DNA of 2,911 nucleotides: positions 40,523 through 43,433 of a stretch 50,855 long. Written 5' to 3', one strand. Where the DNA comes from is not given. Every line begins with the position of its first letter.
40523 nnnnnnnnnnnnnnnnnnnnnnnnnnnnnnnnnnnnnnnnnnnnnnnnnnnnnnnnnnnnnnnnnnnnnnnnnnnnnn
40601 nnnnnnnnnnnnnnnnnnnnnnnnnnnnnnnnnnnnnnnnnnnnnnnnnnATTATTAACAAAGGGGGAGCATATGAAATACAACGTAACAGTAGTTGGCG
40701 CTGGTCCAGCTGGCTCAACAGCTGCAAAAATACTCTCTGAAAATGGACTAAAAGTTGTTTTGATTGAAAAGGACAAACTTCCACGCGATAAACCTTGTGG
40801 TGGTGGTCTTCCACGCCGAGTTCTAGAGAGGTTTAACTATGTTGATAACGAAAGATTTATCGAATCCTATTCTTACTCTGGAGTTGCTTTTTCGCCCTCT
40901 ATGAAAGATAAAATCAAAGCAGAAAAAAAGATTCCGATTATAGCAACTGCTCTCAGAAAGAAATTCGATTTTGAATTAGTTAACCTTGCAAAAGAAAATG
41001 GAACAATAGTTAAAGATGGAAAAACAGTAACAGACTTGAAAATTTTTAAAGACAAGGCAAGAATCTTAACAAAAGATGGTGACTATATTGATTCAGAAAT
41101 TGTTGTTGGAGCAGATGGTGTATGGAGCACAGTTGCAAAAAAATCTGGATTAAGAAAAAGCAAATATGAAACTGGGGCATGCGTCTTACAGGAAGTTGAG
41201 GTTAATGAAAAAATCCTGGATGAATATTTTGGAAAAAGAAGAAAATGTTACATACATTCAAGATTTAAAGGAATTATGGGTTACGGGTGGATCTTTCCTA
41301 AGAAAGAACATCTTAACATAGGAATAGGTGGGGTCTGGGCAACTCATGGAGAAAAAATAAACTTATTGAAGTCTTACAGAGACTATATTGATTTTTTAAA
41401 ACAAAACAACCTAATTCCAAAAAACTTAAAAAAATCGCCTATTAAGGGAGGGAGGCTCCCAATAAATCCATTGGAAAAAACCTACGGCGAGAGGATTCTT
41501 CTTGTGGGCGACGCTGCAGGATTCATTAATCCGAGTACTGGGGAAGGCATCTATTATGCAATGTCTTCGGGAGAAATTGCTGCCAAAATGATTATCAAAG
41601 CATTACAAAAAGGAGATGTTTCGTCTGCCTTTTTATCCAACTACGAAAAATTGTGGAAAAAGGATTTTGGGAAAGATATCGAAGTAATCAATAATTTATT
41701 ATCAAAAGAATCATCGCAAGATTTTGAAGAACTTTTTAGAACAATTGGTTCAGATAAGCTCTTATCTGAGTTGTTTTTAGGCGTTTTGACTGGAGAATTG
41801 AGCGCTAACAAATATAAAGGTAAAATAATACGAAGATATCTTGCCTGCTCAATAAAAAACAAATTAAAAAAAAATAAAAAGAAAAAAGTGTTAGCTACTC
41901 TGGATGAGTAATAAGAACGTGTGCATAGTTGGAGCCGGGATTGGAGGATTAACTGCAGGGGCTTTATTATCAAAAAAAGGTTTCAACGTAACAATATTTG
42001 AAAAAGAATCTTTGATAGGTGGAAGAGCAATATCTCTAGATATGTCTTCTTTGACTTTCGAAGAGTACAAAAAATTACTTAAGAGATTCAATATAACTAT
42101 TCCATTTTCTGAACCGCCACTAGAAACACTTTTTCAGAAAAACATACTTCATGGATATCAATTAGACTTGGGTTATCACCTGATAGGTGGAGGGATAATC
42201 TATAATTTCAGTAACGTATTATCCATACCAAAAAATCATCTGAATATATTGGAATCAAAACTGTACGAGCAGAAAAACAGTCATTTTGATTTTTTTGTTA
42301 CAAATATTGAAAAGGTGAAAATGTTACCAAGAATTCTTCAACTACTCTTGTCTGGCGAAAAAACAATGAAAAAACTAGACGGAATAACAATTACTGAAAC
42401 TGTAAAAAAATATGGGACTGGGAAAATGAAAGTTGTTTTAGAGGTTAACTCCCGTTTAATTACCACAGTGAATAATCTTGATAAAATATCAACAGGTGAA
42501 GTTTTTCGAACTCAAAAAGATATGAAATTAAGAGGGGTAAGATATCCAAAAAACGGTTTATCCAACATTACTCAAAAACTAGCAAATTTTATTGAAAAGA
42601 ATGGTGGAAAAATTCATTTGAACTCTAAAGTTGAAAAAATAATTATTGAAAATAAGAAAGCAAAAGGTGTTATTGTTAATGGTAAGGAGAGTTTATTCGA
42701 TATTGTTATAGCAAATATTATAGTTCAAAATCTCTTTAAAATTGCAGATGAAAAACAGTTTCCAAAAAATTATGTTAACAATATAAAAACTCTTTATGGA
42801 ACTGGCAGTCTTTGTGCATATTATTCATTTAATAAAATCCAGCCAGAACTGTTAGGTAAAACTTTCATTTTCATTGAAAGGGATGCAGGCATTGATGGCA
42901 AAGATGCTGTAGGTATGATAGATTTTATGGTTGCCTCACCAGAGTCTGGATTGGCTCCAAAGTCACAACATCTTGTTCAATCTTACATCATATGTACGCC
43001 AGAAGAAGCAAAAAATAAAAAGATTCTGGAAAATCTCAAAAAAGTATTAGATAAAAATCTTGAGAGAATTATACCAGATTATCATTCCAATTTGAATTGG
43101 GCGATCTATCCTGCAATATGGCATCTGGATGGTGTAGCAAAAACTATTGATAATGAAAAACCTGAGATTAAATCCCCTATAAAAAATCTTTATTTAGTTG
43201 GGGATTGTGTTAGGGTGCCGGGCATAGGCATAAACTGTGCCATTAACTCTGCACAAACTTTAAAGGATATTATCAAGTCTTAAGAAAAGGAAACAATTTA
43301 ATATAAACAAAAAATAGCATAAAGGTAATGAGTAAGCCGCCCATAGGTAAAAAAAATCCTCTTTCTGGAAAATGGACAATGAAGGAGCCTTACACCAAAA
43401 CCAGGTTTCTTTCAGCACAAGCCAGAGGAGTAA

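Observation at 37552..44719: Eight-gene isoprenoid-tailoring operon: three UbiA prenyltransferases, a GGR-type reductase, a CrtI/CrtD-type desaturase and a CruF-like membrane protein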

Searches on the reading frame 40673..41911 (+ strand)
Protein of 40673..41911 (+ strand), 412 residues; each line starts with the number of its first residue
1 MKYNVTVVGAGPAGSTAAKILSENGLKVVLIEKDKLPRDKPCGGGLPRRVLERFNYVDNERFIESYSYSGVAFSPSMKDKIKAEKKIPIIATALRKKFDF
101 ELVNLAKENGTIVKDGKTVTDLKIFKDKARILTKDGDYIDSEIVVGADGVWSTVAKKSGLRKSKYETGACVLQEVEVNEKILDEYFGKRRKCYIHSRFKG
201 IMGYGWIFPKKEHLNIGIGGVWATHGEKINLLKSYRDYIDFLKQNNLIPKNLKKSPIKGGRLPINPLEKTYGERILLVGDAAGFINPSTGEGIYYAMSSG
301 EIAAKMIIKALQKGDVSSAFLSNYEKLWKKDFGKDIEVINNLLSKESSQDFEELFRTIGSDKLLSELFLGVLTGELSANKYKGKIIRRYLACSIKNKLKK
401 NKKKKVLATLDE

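Call 3: search_protein_families(library=pfam, proteins=[window:40673-41911:+], max_evalue=0.01)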
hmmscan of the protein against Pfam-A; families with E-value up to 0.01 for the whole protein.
window:40673-41911:+ (412 aa): 15 families
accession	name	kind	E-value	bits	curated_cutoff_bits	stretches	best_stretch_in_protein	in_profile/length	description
PF01494.25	FAD_binding_3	-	1e-20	74.7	22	1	3-325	2-335/349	FAD binding domain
PF05834.18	Lycopene_cycl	-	3.5e-08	33.4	23.4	0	5-35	2-34/380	Lycopene cyclase protein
PF04820.20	Trp_halogenase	-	4.2e-08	32.9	21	1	4-44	1-45/458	Tryptophan halogenase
PF07992.20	Pyr_redox_2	-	1e-07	32.1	26.1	1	3-52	1-47/291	Pyridine nucleotide-disulphide oxidoreductase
PF01266.30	DAO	-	1.3e-07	32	27.9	1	5-36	2-33/353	FAD dependent oxidoreductase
PF01946.23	Thi4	-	5e-06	26.4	26.2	1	3-34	18-50/235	Thi4 family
PF13450.12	NAD_binding_8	-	5.3e-06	27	21.9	1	7-34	1-28/68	NAD(P)-binding Rossmann-like domain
PF03486.20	HI0933_like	-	1.6e-05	24.9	50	1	4-42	2-40/244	HI0933-like protein Rossmann domain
PF22578.2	GGR_cat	-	2.3e-05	24.6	27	1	203-240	32-69/88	Geranylgeranyl reductase catalytic domain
PF12831.13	FAD_oxidored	-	4.7e-05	23.3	27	1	5-35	2-32/416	FAD dependent oxidoreductase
PF01134.28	GIDA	-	4.9e-05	23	22.1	1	4-33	1-30/391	Glucose inhibited division protein A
PF00890.30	FAD_binding_2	-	0.00092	18.9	20.4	1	5-35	2-32/414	FAD binding domain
PF13738.12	Pyr_redox_3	-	0.005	16.6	30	0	7-35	2-31/305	Pyridine nucleotide-disulphide oxidoreductase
PF02254.24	TrkA_N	-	0.0051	17.6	23.8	0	5-35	1-31/116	TrkA-N domain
PF00070.33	Pyr_redox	-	0.0085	17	22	0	4-38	1-35/82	Pyridine nucleotide-disulphide oxidoreductase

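Call 4: search_protein_families(library=ncbifam, proteins=[window:40673-41911:+], max_evalue=0.01)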
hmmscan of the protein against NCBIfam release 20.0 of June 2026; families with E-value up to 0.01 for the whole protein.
window:40673-41911:+ (412 aa): 110 families (the best 25 are shown)
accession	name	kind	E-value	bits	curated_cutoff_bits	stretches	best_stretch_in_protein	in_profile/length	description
TIGR02032.1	GG-red-SF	subfamily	3e-63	214.3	158.8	1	3-307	1-297/297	geranylgeranyl reductase family protein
TIGR02023.1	BchP-ChlP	subfamily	6.1e-52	176.9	343.3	1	3-344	1-333/388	geranylgeranyl diphosphate reductase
NF041080.1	DGGGPL_reductase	equivalog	3.1e-31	108.7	580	1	2-352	1-359/447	digeranylgeranylglycerophospholipid reductase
NF041160.1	DGGPL_Thplmales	equivalog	1e-30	107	780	1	2-346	3-347/396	digeranylgeranylglycerophospholipid reductase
TIGR02028.1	ChlP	equivalog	2.2e-30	105.7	505.3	1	4-341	2-340/398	geranylgeranyl reductase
NF045655.1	MkRedMenJ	equivalog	8.7e-28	97.3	700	1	3-332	5-336/406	menaquinone reductase MenJ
NF007542.0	PRK10157.1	subfamily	5.6e-22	78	610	1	4-338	7-362/428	FAD-dependent oxidoreductase FixC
NF049967.1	QhpG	equivalog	5.8e-17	61.7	240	2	5-150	1-140/423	flavin-dependent monooxygenase QhpG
NF008519.0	PRK11445.1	equivalog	1.1e-16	61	303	2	95-335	100-326/355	FAD-binding protein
NF041385.1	Dggglyphlred_Halo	equivalog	2.4e-16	59.3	700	1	2-354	4-365/405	digeranylgeranylglycerophospholipid reductase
TIGR01988.1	Ubi-OHases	subfamily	3.6e-16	59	224.65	3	106-166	117-179/387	ubiquinone biosynthesis hydroxylase, UbiH/UbiF/VisC/COQ6 family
NF005243.0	PRK06753.1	equivalog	1.3e-15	57.2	365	2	4-170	2-171/374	hypothetical protein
NF006593.0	PRK09126.1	equivalog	6.9e-15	54.8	420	2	2-35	4-37/393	5-demethoxyubiquinol-8 5-hydroxylase UbiM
NF005313.0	PRK06847.1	subfamily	9.1e-15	54.5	372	1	4-158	6-169/375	hypothetical protein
NF005788.0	PRK07608.1-3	equivalog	2.7e-14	52.7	478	2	112-165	126-179/388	UbiH/UbiF family hydroxylase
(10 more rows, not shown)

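Call 22: search_solved_structures(query=window:40673-41911:+, max_evalue=0.001)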
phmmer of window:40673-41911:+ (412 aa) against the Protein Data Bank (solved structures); distinct sequences matched with E-value up to 0.001: 33.
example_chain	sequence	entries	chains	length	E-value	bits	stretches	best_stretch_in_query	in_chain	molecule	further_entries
7koe_C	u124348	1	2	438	1.2e-26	96.9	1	2-364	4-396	Electron transfer flavoprotein-quinone oxidoreductase FixC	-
3oz2_A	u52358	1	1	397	6.5e-25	91.2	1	3-347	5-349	Digeranylgeranylglycerophospholipid reductase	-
3atq_A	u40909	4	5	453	6.3e-17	64.9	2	202-351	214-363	Conserved Archaeal protein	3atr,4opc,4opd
4opu_A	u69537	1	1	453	6.4e-17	64.9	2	202-351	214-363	Conserved Archaeal protein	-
4opl_A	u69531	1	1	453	7.2e-17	64.7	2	202-351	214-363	Conserved Archaeal protein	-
4opg_A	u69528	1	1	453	8.1e-17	64.5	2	202-351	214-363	Conserved Archaeal protein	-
4opt_A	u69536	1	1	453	9.2e-17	64.3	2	202-351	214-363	Conserved Archaeal protein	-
4opi_A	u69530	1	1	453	4.3e-16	62.1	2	202-351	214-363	Conserved Archaeal protein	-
5buk_A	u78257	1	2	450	7.2e-14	54.8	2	265-333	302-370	FADH2-dependent halogenase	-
3nix_A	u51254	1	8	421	1.7e-12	50.3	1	2-316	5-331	Flavoprotein/dehydrogenase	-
7fco_A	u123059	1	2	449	1.4e-11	47.3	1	266-329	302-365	ChlB4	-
8zop_A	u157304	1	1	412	4.8e-11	45.5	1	2-45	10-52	Halogenase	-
5dbj_E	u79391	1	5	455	6.6e-11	45.1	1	268-329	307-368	FADH2-dependent halogenase PltA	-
8gu0_A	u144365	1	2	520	5.2e-10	42.1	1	4-69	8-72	Non-heme halogenase radH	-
3i3l_A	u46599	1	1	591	8.1e-09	38.2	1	4-332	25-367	Alkylhalidase CmlS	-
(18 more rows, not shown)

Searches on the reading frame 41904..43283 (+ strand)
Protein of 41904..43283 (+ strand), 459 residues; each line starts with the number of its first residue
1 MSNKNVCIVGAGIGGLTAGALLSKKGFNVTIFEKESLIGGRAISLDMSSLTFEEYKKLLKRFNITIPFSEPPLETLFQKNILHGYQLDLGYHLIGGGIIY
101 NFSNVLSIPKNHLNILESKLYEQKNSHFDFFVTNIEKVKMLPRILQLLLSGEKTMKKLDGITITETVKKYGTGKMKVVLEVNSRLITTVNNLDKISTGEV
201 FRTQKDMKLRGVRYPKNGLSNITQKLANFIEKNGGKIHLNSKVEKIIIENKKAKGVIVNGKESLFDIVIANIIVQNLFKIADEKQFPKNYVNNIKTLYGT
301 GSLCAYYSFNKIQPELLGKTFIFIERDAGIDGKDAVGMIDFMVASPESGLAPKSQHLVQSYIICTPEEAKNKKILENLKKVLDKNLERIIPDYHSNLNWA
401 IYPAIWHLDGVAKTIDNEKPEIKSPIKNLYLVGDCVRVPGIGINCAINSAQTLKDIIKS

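Call 3: search_protein_families(library=pfam, proteins=[window:41904-43283:+], max_evalue=0.01)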
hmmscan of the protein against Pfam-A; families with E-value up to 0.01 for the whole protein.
window:41904-43283:+ (459 aa): 11 families
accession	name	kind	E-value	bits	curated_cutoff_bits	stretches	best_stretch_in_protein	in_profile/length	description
PF01593.30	Amino_oxidase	-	1.6e-19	71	19.8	1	13-451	1-436/443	Flavin containing amine oxidoreductase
PF13450.12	NAD_binding_8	-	2.2e-11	44.3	21.9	1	8-45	1-38/68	NAD(P)-binding Rossmann-like domain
PF01266.30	DAO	-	1.7e-10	41.4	27.9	1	6-40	2-36/353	FAD dependent oxidoreductase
PF07992.20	Pyr_redox_2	-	3.4e-07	30.4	26.1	1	5-40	2-37/291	Pyridine nucleotide-disulphide oxidoreductase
PF00070.33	Pyr_redox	-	3.5e-07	31.1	22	1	6-58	2-53/82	Pyridine nucleotide-disulphide oxidoreductase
PF01946.23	Thi4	-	9.4e-06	25.5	26.2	1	4-41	18-56/235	Thi4 family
PF00890.30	FAD_binding_2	-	9.5e-06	25.5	20.4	1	6-40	2-36/414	FAD binding domain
PF03486.20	HI0933_like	-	3.1e-05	24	50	0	5-39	2-36/244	HI0933-like protein Rossmann domain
PF12831.13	FAD_oxidored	-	5.4e-05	23.1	27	1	6-42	2-38/416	FAD dependent oxidoreductase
PF01494.25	FAD_binding_3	-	8.1e-05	22.4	22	1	5-36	3-34/349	FAD binding domain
PF00996.24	GDI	-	0.00013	21.1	23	0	212-264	223-276/436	GDP dissociation inhibitor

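Call 4: search_protein_families(library=ncbifam, proteins=[window:41904-43283:+], max_evalue=0.01)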
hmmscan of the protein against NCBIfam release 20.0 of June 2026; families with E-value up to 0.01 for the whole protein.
window:41904-43283:+ (459 aa): 74 families (the best 25 are shown)
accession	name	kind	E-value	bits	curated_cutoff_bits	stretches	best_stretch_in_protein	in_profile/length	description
NF058655.1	CrtID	equivalog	8.2e-21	74.4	640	2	6-53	1-48/478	bifunctional phytoene desaturase/3,4-desaturase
TIGR02733.1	desat_CrtD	equivalog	8.6e-21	74.2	549.7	2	4-52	2-50/492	C-3',4' desaturase CrtD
NF005560.0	PRK07233.1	equivalog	2.6e-20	72.7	252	2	212-311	191-288/435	hypothetical protein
TIGR02734.1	crtI_fam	subfamily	2.7e-19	69.2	238.1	2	6-49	1-44/504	phytoene desaturase family protein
NF042421.1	hydcarot_desat_CrtD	equivalog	2.3e-17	62.7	500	1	5-316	3-318/487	1-hydroxycarotenoid 3,4-desaturase CrtD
TIGR02730.1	carot_isom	equivalog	6.8e-16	58.2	586.9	1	205-362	214-374/493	carotenoid isomerase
NF045637.1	carotdesatCrtDProt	equivalog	1.8e-15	56.5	580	2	6-46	1-41/485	1-hydroxycarotenoid 3,4-desaturase CrtD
TIGR03467.1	HpnE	equivalog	2.8e-14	53.3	283.05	2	6-50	1-45/430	hydroxysqualene dehydroxylase HpnE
NF045689.1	BCarotKetCrtO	equivalog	2.2e-13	49.6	1000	2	209-279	232-304/563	beta-carotene ketolase CrtO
NF005548.0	PRK07208.1-4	equivalog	4.5e-12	45.3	389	2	3-44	3-44/488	hypothetical protein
NF005547.0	PRK07208.1-3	equivalog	3.7e-11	42.4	380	2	2-42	3-43/465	hypothetical protein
NF005546.0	PRK07208.1-2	equivalog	9.1e-09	34.4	418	1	157-289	190-326/527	hypothetical protein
NF045599.1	bili_reduct_long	exception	1.2e-08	33.7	750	1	2-41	380-419/641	bilirubin reductase, long form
TIGR02732.1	zeta_caro_desat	equivalog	2.4e-08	33.3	622.15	1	6-44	2-40/474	9,9'-di-cis-zeta-carotene desaturase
NF045663.1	diclust_near_Sec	equivalog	6.7e-08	31.1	530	1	3-67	106-173/759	pyridine nucleotide-disulfide oxidoreductase/dicluster-binding protein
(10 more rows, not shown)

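Call 21: search_solved_structures(query=window:41904-43283:+, max_evalue=0.01)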
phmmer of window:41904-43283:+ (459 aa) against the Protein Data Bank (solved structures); distinct sequences matched with E-value up to 0.01: 38.
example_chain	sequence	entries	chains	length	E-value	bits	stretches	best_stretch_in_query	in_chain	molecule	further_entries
3ka7_A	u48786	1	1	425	1e-19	73.7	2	193-440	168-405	Oxidoreductase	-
4rep_A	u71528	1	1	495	3.8e-14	55.4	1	4-319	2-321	Gamma-carotene desaturase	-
3nrn_A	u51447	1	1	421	9.3e-11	44.2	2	7-46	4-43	uncharacterized protein PF1083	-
9qs1_A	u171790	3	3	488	3.3e-08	35.8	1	4-260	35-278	Tetrapodal ancestor of L-amino acis oxidases | Tetrapodal ancestor of L-amino acid oxidases | Tetrapodal ancestor of L-amino acid oxidases co-crystallised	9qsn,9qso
9run_A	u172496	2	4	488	3.5e-08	35.7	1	4-260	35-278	Tetrapodal ancestor of L-amino acid oxidase: Q225H-W377I double mutant | Tetrapodal ancestor of L-amino acid oxidases: W377I mutant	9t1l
9t73_B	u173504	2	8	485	1e-07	34.2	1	4-260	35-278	Tetrapodal ancestor of L-amino acid oxidases: I224A-Q225H-P361-PREGA-L367 bound to phenyla | Tetrapodal ancestor of L-amino acid oxidase: I224A-Q225H-P361-PREGA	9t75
9rvj_A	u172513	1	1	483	1.6e-07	33.6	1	4-260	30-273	Tetrapodal ancestor of L-amino acid oxidase: Q225H - W377I double mutant with phenylalanin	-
9rum_A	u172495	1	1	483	2e-07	33.2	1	4-260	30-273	Tetrapodal ancestor of L-amino acid oxidase: Q225A mutant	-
9rvh_A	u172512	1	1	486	2.1e-07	33.2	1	4-260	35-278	Tetrapodal ancestor of L-amino acid oxidase: Q225A-Loop (P361-PREGA-L367) mutant with phen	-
1sez_A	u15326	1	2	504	4.1e-05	25.6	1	2-56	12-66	Protoporphyrinogen oxidase, mitochondrial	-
4dgk_A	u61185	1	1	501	5e-05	25.3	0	6-53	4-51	Phytoene dehydrogenase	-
7rk0_A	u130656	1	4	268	0.00027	22.9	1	5-42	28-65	Thiamine thiazole synthase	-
7oxl_A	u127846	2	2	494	0.00066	21.6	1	5-53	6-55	Spermine oxidase,Spermine oxidase,Spermine oxidase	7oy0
5mog_A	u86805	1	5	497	0.0012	20.8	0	132-249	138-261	Phytoene dehydrogenase, chloroplastic/chromoplastic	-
8uiq_A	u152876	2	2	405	0.0012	20.8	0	4-36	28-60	6-hydroxynicotinate 3-monooxygenase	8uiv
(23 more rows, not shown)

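Call 32: search_solved_structures(query=window:41904-43283:+, max_evalue=1e-9, show_alignments=3)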
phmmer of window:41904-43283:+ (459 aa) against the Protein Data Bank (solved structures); distinct sequences matched with E-value up to 1e-9: 3.
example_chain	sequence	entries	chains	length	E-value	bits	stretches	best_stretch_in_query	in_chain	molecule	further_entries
3ka7_A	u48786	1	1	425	1e-19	73.7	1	193-440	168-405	Oxidoreductase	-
4rep_A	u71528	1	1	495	3.8e-14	55.4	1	4-319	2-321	Gamma-carotene desaturase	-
3nrn_A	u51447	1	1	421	9.3e-11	44.2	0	7-46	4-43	uncharacterized protein PF1083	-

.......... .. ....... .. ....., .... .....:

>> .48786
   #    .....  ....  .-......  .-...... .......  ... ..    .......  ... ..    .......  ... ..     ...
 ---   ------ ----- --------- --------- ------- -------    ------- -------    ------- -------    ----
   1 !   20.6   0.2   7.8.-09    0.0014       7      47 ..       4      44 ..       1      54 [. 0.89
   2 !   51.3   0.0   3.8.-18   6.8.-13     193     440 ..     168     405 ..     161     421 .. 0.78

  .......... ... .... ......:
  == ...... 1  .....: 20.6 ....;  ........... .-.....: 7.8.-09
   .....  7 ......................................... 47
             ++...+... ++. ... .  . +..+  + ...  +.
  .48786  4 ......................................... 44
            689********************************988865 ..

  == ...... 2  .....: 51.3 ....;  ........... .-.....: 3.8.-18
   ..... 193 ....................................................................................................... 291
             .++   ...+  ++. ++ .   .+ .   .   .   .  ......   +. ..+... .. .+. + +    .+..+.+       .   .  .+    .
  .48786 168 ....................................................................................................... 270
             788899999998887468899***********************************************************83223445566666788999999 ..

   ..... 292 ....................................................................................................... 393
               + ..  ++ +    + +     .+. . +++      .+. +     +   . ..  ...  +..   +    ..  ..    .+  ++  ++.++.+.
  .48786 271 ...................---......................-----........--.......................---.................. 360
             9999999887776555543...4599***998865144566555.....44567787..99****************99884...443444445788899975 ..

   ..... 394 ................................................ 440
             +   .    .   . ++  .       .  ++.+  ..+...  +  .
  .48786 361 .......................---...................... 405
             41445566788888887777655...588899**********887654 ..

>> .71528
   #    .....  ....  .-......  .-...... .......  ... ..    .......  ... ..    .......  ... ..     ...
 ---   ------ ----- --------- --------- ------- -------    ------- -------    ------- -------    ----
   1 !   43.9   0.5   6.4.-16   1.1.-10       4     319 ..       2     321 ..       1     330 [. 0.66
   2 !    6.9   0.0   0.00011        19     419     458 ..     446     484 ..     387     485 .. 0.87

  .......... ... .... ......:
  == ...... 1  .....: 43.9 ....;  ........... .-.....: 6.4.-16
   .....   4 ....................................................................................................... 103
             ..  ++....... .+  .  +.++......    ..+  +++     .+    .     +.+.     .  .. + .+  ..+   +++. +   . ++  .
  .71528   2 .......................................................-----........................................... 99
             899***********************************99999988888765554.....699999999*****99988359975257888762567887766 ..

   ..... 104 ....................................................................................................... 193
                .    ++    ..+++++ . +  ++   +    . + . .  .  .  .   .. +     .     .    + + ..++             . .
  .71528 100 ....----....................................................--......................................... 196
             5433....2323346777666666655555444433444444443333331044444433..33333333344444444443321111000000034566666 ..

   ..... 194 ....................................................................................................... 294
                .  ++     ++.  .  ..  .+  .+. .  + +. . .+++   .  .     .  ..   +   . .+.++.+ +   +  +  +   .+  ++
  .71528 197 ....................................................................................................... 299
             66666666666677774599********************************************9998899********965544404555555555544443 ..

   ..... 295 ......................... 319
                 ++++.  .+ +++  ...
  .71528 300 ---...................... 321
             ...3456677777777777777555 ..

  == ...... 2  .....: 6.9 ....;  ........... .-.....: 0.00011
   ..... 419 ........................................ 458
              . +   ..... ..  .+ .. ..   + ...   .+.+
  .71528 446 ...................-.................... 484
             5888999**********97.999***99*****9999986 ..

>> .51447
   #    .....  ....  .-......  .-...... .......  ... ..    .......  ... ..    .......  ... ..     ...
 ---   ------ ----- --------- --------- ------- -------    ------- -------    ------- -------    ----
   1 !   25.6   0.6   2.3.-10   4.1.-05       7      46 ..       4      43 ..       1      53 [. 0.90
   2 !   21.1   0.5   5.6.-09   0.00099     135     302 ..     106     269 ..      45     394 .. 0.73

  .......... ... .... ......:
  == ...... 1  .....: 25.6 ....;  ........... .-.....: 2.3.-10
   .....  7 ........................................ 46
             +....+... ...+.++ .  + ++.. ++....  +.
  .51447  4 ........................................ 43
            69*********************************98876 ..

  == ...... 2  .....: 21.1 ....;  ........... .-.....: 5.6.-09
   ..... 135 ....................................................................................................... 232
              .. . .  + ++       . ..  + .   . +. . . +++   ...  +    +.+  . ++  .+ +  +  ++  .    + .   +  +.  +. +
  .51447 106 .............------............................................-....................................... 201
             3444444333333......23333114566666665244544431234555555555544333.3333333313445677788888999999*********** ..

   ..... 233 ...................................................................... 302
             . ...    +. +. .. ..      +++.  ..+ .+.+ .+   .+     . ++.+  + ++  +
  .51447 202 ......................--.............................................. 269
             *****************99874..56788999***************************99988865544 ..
